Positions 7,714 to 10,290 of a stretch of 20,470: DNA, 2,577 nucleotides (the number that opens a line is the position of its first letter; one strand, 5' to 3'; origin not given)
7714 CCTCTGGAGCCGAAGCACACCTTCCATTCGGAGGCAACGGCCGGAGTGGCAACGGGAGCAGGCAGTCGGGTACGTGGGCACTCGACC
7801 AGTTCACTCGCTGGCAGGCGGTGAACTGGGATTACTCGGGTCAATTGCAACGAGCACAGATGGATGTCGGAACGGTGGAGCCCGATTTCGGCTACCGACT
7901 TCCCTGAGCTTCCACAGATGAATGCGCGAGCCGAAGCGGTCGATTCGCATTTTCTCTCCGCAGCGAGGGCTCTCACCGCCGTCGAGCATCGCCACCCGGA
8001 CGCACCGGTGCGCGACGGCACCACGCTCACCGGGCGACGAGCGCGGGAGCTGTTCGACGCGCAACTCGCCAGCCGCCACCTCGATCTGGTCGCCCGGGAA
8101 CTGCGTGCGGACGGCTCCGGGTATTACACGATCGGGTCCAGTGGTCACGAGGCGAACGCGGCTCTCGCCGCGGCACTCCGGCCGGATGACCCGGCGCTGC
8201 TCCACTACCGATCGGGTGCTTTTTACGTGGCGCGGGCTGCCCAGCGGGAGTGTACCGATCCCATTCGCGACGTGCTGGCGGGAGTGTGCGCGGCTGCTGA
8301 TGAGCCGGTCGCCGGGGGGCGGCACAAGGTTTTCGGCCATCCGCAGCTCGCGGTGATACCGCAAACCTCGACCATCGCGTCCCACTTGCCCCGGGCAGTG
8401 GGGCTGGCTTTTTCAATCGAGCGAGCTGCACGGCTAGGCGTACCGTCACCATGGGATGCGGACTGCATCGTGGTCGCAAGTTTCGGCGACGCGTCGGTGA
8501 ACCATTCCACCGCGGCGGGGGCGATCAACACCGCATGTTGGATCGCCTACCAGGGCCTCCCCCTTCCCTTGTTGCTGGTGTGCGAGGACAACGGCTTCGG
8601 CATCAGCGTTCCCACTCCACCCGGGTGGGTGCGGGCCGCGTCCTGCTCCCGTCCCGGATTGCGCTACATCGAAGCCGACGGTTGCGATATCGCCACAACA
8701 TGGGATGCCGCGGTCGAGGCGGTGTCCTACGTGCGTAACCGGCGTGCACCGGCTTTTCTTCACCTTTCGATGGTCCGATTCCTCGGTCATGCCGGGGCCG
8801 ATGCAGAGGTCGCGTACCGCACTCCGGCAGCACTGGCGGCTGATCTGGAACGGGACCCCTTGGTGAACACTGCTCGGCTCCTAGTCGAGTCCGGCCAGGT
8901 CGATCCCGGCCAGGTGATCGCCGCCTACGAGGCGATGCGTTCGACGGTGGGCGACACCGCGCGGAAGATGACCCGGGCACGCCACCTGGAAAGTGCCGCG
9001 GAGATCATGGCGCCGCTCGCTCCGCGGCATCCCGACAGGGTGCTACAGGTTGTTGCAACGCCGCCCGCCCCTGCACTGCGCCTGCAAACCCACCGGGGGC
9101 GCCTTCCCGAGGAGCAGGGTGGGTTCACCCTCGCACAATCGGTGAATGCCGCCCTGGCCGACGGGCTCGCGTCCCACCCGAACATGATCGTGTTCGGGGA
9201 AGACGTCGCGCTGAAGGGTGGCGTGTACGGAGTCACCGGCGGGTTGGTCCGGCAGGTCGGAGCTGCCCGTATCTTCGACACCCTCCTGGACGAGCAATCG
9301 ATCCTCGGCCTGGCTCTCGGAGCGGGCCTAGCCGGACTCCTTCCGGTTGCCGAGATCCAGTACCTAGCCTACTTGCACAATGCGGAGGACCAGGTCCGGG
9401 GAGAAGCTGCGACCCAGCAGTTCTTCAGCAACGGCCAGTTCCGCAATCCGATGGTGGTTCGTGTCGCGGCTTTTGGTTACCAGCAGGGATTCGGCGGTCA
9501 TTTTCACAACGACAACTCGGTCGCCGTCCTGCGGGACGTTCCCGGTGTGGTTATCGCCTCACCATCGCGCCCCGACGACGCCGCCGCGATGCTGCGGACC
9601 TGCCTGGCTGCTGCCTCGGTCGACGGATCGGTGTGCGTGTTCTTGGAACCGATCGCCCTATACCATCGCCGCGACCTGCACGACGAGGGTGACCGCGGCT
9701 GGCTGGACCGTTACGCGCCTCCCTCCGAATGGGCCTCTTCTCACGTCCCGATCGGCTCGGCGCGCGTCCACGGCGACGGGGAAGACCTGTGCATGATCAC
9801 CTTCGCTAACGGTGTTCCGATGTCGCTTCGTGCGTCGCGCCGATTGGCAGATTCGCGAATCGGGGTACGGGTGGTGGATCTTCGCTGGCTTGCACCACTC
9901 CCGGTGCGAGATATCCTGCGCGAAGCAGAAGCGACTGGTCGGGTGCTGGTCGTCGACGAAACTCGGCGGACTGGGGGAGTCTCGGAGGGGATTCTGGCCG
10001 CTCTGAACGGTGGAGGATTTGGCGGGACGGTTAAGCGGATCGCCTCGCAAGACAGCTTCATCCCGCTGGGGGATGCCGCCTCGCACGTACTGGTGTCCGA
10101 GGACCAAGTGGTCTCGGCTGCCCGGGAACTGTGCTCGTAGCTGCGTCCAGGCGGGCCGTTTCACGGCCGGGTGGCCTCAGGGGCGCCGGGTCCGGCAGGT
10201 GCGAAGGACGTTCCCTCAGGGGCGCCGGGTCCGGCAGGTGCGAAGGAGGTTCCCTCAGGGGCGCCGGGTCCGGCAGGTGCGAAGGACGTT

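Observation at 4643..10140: Lysine-catabolic lat-pcd pair coupled to a fused alpha/beta TPP-dependent E1 dehydrogenase under an XRE regulator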

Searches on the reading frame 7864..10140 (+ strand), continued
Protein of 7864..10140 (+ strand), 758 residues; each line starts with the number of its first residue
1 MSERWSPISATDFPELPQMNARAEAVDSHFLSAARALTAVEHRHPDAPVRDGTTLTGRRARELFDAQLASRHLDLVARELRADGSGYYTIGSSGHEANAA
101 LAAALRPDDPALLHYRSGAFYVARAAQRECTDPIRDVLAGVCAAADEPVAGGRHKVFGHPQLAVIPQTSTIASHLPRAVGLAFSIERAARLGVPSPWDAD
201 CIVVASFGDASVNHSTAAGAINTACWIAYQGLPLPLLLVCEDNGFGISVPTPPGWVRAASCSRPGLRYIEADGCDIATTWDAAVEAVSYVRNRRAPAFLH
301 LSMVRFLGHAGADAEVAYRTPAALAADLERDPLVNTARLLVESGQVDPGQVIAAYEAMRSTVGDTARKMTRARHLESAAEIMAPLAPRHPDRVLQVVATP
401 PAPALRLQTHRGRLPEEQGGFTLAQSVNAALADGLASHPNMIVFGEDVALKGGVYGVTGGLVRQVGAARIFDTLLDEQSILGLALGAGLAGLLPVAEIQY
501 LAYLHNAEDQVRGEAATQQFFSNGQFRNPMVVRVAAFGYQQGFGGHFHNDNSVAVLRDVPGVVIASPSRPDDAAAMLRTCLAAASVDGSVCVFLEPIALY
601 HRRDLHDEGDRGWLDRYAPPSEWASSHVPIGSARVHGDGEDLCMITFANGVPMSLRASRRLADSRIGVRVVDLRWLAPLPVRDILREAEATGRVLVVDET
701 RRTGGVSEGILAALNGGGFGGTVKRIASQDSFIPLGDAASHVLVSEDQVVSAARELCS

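Call 71: predict_structure(alignment_id=A1)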
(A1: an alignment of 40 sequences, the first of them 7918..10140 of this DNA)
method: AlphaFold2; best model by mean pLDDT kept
length: 740 residues; sequences in the alignment: 40
mean_pLDDT: 83.2   pTM: 0.85
mean pLDDT of the five models: 83.2, 81.1, 80.7, 78.7, 74.7
residues with pLDDT >= 90: 337; 70-90: 268; 50-70: 105; < 50: 30
segments of 3 or more residues with pLDDT < 50: 1-3, 131-136, 430-434, 522-527, 589-591
pLDDT, mean of each block of 10 residues (from residue 1): 66 94 92 94 96 88 80 79 95 85 92 85 72 53 82 73 91 88 92 79 85 90 83 86 91 96 98 96 85 54 84 95 96 97 94 71 63 94 93 92 87 94 78 56 81 74 86 88 63 71 73 79 45 69 84 93 92 83 55 74 94 94 94 86 94 93 95 95 69 91 90 56 75 93
secondary structure, 60 per line:
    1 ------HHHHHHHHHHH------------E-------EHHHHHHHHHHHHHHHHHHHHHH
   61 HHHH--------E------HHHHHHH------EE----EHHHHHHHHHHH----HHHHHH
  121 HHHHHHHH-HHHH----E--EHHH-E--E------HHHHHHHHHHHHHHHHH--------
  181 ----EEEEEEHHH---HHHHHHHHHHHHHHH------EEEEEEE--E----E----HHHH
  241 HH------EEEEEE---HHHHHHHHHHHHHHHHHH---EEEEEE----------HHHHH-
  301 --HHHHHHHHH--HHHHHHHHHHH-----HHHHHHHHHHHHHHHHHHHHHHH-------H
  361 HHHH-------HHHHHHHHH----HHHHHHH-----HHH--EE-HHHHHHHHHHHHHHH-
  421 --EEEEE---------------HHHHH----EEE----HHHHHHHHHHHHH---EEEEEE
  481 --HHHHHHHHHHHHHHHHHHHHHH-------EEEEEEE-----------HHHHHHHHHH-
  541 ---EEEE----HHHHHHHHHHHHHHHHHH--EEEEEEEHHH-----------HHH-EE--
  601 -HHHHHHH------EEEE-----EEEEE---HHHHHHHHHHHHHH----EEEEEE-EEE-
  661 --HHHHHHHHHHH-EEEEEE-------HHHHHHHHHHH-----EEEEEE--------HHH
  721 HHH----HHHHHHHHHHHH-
elements in order (helices of 4 or more, strands of 3 or more residues): H7-17 H39-64 H80-86 H100-110 H115-128 H130-133 H156-172 E185-190 H197-211 E218-224 H237-242 E249-254 H258-275 E279-284 H295-299 H303-311 H314-324 H330-352 H360-364 H372-380 H385-391 H405-419 E423-427 H443-447 E452-454 H459-471 E475-480 H483-504 E512-518 H530-539 E544-547 H552-569 E572-578 H602-608 E615-618 E624-628 H632-645 E650-655 E657-659 H663-673 E675-680 H688-698 E704-709 H718-723 H728-739
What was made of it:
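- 7918..10140 (+): Fused E1-alpha/E1-beta ThDP-dependent 2-oxoacid dehydrogenase component. 740 aa from ATG 7918; the longest ORF starts at ATG 7864 (758 aa). Predicted 2-oxoadipate-specific E1. The AF2 model has pLDDT 83 and pTM 0.85 (call 71).
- On 2-oxoacid dehydrogenase E1, alpha/beta (heterotetrameric) class: AF2 pLDDT 83 (call 71).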

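Call 73: fold_search(model_id=the predicted structure, library=pdb)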
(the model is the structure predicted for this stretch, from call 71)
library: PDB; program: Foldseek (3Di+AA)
matches with E <= 10: 858; with E <= 0.001: 394
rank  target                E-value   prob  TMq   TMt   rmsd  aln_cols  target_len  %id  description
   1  6had                  5.2e-25  1.00  0.56  0.65   9.3       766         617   15  Human transketolase variant E160Q (released 2019-08-21)
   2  3ooy_A                2.2e-24  1.00  0.54  0.64   9.9       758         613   14  Crystal structure of human Transketolase (TKT) (released 2010-11-17)
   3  6rjb_B                5.1e-24  1.00  0.58  0.67   8.8       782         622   16  Human transketolase variant T382E (released 2019-09-11)
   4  6rjb_A                5.7e-24  1.00  0.59  0.70   8.6       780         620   16  Human transketolase variant T382E (released 2019-09-11)
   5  3mos                  7.4e-24  1.00  0.57  0.67   9.1       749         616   15  The structure of human Transketolase (released 2010-07-28)
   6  6ouv_B                7.4e-24  1.00  0.37  0.46  19.4       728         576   17  1-deoxy-D-xylulose 5-phosphate synthase (DXPS) from Deinococcus radiodurans with methylacetylphosphonate (MAP) bound (released 2019-07-03)
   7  6ha3                  8.2e-24  1.00  0.59  0.69   8.6       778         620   15  Human transketolase variant E160Q in covalent complex with donor ketose D-fructose-6-phosphate (released 2019-08-21)
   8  6ouv_A                9.7e-24  1.00  0.37  0.45  19.1       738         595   17  1-deoxy-D-xylulose 5-phosphate synthase (DXPS) from Deinococcus radiodurans with methylacetylphosphonate (MAP) bound (released 2019-07-03)
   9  4kxw                  1.1e-23  1.00  0.56  0.65   8.6       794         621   15  Human transketolase in covalent complex with donor ketose D-xylulose-5-phosphate, crystal 2 (released 2013-08-21)
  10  4kxu                  1.8e-23  1.00  0.58  0.69   8.2       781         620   15  Human transketolase in covalent complex with donor ketose D-fructose-6-phosphate (released 2013-08-21)
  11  4kxx                  2.5e-23  1.00  0.57  0.67   9.6       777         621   16  Human transketolase in covalent complex with donor ketose D-sedoheptulose-7-phosphate (released 2013-08-21)
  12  9a5n_A                3.3e-23  1.00  0.41  0.89   2.9       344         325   32  Integrative model of ODPB-ODP2 by crosslinking MS and deep learning (released 2024-09-18)
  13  8a45_B                3.3e-23  1.00  0.36  0.46  19.5       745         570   17  Structural analysis of 1-deoxy-D-xylulose 5-phosphate synthase from Pseudomonas aeruginosa with 2-acetyl thiamine diph (released 2023-07-05)
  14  8a5k_F                4.5e-23  1.00  0.36  0.47  18.7       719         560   16  Structural analysis of 1-deoxy-D-xylulose 5-phosphate synthase from Pseudomonas aeruginosa and Klebsiella pneumoniae r (released 2023-07-05)
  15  8a4d_A                5.9e-23  1.00  0.36  0.46  19.6       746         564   18  1-deoxy-D-xylulose 5-phosphate synthase from Pseudomonas aeruginosa with a thiamine analog inhibitor (released 2023-07-12)
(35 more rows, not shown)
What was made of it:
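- Closest known: Heterotetrameric. Same: The modelled beta half superposes on 1W85_B (TMt 0.88, 30% identity, call 73).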

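Call 74: search_protein_representatives(protein=window:7918-10140:+)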
Query: 740 residues. Proteins with E-value up to 0.001 (for the whole library): 12300; up to 1e-10: 5123; up to 1e-30: 989. The best 150 are listed.
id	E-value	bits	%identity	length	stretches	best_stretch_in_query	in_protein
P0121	1.9e-260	882.7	59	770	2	172-739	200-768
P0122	1.8e-221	753.9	59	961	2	116-738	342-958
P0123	6.9e-218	742.0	51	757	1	4-738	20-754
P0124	7.4e-212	722.1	55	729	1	40-739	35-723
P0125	1.0e-206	705.1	61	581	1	23-598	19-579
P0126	1.9e-203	694.3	66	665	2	109-518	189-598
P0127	2.0e-203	694.2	49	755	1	24-739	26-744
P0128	6.4e-202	689.3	49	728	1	39-738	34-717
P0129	7.2e-201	685.8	46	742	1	3-738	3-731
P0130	2.3e-192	657.7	44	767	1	34-738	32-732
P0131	1.2e-188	645.4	66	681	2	83-505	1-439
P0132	2.3e-186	637.8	48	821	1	44-739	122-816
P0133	3.0e-184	630.9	51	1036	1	67-739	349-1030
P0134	7.7e-184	629.5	48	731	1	23-735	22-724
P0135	1.1e-183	629.0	46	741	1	44-738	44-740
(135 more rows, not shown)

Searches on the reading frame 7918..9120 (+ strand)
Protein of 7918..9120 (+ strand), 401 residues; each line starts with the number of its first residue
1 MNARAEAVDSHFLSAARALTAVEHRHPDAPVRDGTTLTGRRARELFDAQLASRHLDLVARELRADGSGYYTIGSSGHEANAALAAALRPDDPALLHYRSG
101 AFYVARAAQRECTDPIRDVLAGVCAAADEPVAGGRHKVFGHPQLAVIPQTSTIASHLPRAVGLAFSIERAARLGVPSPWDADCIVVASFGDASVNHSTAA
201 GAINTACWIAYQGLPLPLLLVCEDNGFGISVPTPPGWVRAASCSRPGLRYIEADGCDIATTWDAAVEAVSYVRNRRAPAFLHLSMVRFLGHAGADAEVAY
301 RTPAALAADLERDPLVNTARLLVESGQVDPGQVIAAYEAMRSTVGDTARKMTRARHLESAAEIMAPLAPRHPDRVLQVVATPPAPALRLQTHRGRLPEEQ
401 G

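Call 36: search_solved_structures(query=window:7918-9120:+, max_evalue=0.001, show_alignments=3)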
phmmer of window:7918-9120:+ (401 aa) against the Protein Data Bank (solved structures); distinct sequences matched with E-value up to 0.001: 22.
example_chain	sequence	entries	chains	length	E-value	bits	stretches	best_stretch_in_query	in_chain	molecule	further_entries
1um9_A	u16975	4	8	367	7.5e-15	58.1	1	37-324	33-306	2-oxo acid dehydrogenase alpha subunit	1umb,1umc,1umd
1v11_A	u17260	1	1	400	2.2e-09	40.1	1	81-333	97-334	2-OXOISOVALERATE DEHYDROGENASE ALPHA SUBUNIT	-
1olu_A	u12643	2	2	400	2.5e-09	39.9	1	81-333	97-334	2-OXOISOVALERATE DEHYDROGENASE ALPHA SUBUNIT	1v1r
2bff_A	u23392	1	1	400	2.9e-09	39.7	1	81-335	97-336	2-OXOISOVALERATE DEHYDROGENASE ALPHA SUBUNIT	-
1dtw_A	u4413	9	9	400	3.8e-09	39.3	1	81-334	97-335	BRANCHED-CHAIN ALPHA-KETO ACID DEHYDROGENASE ALPHA SUBUNIT | 2-OXOISOVALERATE DEHYDROGENASE ALPHA SUBUNIT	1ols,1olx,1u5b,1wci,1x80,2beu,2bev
1v1m_A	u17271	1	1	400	5.1e-09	38.9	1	81-332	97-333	2-OXOISOVALERATE DEHYDROGENASE ALPHA SUBUNIT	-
2j9f_A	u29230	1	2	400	5.9e-09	38.7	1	81-333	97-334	2-OXOISOVALERATE DEHYDROGENASE ALPHA SUBUNIT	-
1x7x_A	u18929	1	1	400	6.9e-09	38.4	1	81-334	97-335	2-oxoisovalerate dehydrogenase alpha subunit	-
1x7w_A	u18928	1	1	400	6.9e-09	38.4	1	81-334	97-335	2-oxoisovalerate dehydrogenase alpha subunit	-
3exf_A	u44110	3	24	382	7.1e-09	38.4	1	149-326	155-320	Pyruvate dehydrogenase E1 component subunit alpha, somatic form, mitochondrial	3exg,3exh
1x7y_A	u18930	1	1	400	7.4e-09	38.4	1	81-333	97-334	2-oxoisovalerate dehydrogenase alpha subunit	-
1x7z_A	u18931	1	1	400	8.1e-09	38.2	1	81-333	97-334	2-oxoisovalerate dehydrogenase alpha subunit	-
1v16_A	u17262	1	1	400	8.4e-09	38.2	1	81-333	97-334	2-OXOISOVALERATE DEHYDROGENASE ALPHA SUBUNIT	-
2bfb_A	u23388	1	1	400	1.1e-08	37.8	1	124-333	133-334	2-OXOISOVALERATE DEHYDROGENASE ALPHA SUBUNIT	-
1ni4_A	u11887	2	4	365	1.4e-08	37.4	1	149-326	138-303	Pyruvate dehydrogenase E1 component: Alpha subunit | Pyruvate dehydrogenase E1 component subunit alpha, somatic form, mitochondrial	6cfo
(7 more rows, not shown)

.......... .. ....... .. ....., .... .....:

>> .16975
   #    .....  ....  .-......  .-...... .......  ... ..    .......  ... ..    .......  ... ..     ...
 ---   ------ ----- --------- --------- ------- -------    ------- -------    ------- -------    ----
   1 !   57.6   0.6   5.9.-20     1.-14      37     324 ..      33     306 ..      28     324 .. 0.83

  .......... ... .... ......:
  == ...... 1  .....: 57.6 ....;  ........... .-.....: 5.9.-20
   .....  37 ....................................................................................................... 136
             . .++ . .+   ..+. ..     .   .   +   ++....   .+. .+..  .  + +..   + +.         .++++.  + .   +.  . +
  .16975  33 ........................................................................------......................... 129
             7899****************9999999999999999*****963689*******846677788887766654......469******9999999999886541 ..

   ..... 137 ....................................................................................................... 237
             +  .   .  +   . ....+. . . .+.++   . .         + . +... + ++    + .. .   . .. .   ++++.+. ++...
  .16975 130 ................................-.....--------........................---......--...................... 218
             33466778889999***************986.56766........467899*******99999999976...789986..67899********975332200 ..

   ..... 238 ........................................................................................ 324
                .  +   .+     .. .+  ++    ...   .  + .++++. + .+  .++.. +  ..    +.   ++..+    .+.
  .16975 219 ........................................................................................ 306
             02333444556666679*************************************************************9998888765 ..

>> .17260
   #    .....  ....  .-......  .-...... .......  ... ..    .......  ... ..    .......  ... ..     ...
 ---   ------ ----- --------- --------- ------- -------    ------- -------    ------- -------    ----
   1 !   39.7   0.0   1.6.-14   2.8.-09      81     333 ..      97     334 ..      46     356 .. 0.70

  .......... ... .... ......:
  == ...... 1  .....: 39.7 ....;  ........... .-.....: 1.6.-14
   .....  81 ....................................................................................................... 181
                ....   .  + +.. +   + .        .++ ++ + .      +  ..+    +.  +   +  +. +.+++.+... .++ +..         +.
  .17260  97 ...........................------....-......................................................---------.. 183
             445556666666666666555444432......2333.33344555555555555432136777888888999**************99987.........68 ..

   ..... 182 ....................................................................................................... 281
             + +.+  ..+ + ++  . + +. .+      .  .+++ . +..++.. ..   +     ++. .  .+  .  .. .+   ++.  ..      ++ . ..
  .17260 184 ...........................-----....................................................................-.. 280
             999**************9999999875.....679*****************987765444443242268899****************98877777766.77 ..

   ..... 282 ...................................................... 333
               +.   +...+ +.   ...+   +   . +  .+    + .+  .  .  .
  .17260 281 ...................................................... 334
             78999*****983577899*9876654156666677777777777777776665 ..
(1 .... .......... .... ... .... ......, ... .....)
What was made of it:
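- The best solved match of the alpha half is the T. thermophilus branched-chain E1-alpha 1UM9_A (call 36).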
